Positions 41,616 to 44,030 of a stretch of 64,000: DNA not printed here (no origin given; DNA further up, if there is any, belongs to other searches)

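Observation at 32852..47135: Large class II microcin-type locus: TolC + 17 double-glycine-leader peptide genes + CvaA + two CvaB exporters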

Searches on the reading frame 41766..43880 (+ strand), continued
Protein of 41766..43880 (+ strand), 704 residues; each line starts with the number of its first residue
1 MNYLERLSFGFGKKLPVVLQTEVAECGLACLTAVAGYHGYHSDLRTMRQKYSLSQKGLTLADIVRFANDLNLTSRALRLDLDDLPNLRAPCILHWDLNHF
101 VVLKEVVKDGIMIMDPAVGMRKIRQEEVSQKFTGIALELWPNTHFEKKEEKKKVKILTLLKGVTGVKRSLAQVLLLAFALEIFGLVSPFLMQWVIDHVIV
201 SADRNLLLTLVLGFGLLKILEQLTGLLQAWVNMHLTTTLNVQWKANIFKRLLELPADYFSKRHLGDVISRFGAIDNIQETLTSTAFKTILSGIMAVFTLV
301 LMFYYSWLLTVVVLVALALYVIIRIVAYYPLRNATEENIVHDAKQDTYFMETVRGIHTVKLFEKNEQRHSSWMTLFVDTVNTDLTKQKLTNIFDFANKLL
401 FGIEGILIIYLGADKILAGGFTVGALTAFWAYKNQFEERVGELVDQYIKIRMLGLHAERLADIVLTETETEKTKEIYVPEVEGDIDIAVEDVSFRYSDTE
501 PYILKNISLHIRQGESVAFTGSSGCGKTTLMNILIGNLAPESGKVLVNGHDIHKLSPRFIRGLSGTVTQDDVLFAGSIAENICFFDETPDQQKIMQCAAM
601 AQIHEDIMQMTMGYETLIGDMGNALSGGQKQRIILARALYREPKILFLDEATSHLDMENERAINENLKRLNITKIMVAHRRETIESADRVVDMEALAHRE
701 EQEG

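Call 50: search_dna_similar(query=window:41766-43877:+, collection=plasmids, mode=protein, max_rows=40, max_evalue=1e-100, rows=spread)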
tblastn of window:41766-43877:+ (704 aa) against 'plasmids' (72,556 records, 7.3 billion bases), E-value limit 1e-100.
Records with a match: 879; places in all: 900; records where one place covers at least 80% of the query: 874.
Best place of each record, by identity: 60-80% 2; <60% 877.
By first word of the organism name: Escherichia 396; Klebsiella 205; Salmonella 65; Pantoea 51; Serratia 45; Rhizobium 21; Citrobacter 15; Vibrio 11; Enterobacter 10; Acinetobacter 8; and 32 more.
By predicted mobility (MOB-suite, as given by PLSDB): conjugative 636; non-mobilizable 166; mobilizable 77.
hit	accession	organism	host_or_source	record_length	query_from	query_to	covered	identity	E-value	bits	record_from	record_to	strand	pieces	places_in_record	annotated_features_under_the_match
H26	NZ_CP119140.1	Neisseria gonorrhoeae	Homo sapiens,whole organism,blood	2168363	1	693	98%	69.3%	0e+0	909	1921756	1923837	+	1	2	none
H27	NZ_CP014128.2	Pantoea vagans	Homo sapiens,wound swab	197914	4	691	98%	47.4%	0e+0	590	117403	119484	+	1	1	peptidase domain-containing ABC transporter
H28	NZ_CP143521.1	Pantoea agglomerans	Raphanus sativus var. Flamboyant 5,cell ...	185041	4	691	98%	47.3%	0e+0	596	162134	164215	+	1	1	peptidase domain-containing ABC transporter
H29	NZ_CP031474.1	Vibrio coralliilyticus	Oyster larvae,Bacterium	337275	5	704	99%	42.2%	3e-164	531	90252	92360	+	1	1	peptidase domain-containing ABC transporter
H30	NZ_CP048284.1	Rhizobium leguminosarum bv. viciae 248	Fava bean,whole organism,nodules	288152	13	695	97%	42.4%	1e-146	480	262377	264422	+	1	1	peptidase domain-containing ABC transporter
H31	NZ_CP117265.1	Rhizobium tumorigenes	Rubus sp.,pure bacterial culture,Aerial ...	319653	18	694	96%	42.2%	6e-150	489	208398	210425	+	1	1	peptidase domain-containing ABC transporter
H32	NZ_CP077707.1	Salmonella enterica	environmental,pond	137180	4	694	98%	41.2%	5e-153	498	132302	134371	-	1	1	peptidase domain-containing ABC transporter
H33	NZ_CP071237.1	Serratia marcescens subsp. marcescens ATCC 13880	Clone isolated from the evolution ...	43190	4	694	98%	41.1%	2e-148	485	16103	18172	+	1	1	peptidase domain-containing ABC transporter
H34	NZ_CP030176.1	Salmonella enterica subsp. enterica serovar Milwaukee str. ...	-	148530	4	691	98%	41.3%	2e-150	491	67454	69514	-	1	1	peptidase domain-containing ABC transporter | mchF: microcin H47 export transporter peptidase/ATP-binding subunit MchF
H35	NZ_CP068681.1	Escherichia coli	Homo sapiens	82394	13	693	97%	41.6%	9e-150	489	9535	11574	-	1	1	colicin V export peptidase/ABC transporter CvaB | cvaB: colicin V export peptidase/ABC transporter CvaB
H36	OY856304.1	Escherichia coli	Homo sapiens,human urine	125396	13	693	97%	41.6%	9e-150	489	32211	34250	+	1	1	cvaB: colicin V export peptidase/ABC transporter CvaB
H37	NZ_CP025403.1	Escherichia coli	Homo sapiens,Respiratory secretions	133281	13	693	97%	41.6%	9e-150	489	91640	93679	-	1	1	cvaB: colicin V export peptidase/ABC transporter CvaB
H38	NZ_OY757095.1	Escherichia coli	broiler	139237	13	693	97%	41.6%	9e-150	489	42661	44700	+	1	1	colicin V export peptidase/ABC transporter CvaB | cvaB: colicin V export peptidase/ABC transporter CvaB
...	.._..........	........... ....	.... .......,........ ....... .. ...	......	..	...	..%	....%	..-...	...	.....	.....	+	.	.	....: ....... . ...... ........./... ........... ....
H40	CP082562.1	Salmonella enterica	Chicken Breasts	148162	13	693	97%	41.6%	9e-150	489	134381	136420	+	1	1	peptidase domain-containing ABC transporter | cvaB: colicin V export peptidase/ABC transporter CvaB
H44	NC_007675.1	Escherichia coli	-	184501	13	693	97%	41.6%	1e-149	489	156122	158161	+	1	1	colicin V export peptidase/ABC transporter CvaB | cvaB: colicin V export peptidase/ABC transporter CvaB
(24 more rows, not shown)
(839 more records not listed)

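Call 73: get_annotated_region(hit=H44, flank=2500)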
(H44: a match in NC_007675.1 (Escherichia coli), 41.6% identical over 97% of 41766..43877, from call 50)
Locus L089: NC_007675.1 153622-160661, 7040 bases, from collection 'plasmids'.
description: Escherichia coli plasmid pAPEC-O2-ColV, complete sequence
organism: Escherichia coli (NCBI taxid 562)
taxonomy: Bacteria; Pseudomonadota; Gammaproteobacteria; Enterobacterales; Enterobacteriaceae; Escherichia; Escherichia coli
host: -; source: -; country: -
typing (MOB-suite, as given by PLSDB): conjugative; replicon IncFIA,IncFIB,IncFIC,rep_cluster_2313; relaxase MOBF; mating-pair formation MPF_F
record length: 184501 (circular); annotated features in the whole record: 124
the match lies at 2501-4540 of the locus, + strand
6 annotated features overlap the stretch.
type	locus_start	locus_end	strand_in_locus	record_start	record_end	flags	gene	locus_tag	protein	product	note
CDS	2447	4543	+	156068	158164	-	-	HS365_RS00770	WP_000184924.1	colicin V export peptidase/ABC transporter CvaB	-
predicted_resistance_gene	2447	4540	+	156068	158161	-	cvaB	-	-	colicin V export peptidase/ABC transporter CvaB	predicted by amrfinderplus; class ; identity 100.0%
predicted_resistance_gene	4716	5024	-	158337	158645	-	cvaC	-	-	colicin V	predicted by amrfinderplus; class ; identity 100.0%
CDS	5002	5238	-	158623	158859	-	cvi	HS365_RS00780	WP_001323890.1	colicin V immunity protein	-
CDS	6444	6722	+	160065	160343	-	-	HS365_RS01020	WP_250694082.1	NAD(P)-binding protein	-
CDS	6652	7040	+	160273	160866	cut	-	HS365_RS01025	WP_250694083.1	FAD-dependent oxidoreductase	-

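Call 74: get_annotated_region(hit=H11, flank=2500)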
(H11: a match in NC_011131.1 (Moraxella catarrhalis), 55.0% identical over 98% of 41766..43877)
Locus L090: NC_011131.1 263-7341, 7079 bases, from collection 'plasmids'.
description: Moraxella catarrhalis plasmid pLQ510, complete sequence
organism: Moraxella catarrhalis (NCBI taxid 480)
taxonomy: Bacteria; Pseudomonadota; Gammaproteobacteria; Moraxellales; Moraxellaceae; Moraxella; Moraxella catarrhalis
host: -; source: -; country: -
typing (MOB-suite, as given by PLSDB): mobilizable; replicon rep_cluster_396; relaxase MOBP
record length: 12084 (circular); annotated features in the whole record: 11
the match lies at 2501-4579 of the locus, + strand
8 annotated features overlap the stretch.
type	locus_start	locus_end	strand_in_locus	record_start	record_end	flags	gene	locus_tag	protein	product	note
CDS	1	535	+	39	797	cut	-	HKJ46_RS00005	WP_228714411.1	cupin domain-containing protein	-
CDS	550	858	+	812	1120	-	-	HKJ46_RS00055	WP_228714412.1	hypothetical protein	-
CDS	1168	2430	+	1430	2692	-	-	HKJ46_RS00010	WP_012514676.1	HlyD family efflux transporter periplasmic adaptor subunit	-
CDS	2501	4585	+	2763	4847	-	-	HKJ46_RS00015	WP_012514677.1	peptidase domain-containing ABC transporter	-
CDS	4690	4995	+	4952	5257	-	-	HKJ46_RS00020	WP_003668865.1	hypothetical protein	-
CDS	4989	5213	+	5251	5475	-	-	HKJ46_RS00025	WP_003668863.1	hypothetical protein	-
CDS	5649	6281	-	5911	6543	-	-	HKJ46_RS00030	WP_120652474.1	Abi family protein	-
CDS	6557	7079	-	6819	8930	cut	-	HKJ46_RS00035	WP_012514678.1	relaxase/mobilization nuclease domain-containing protein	-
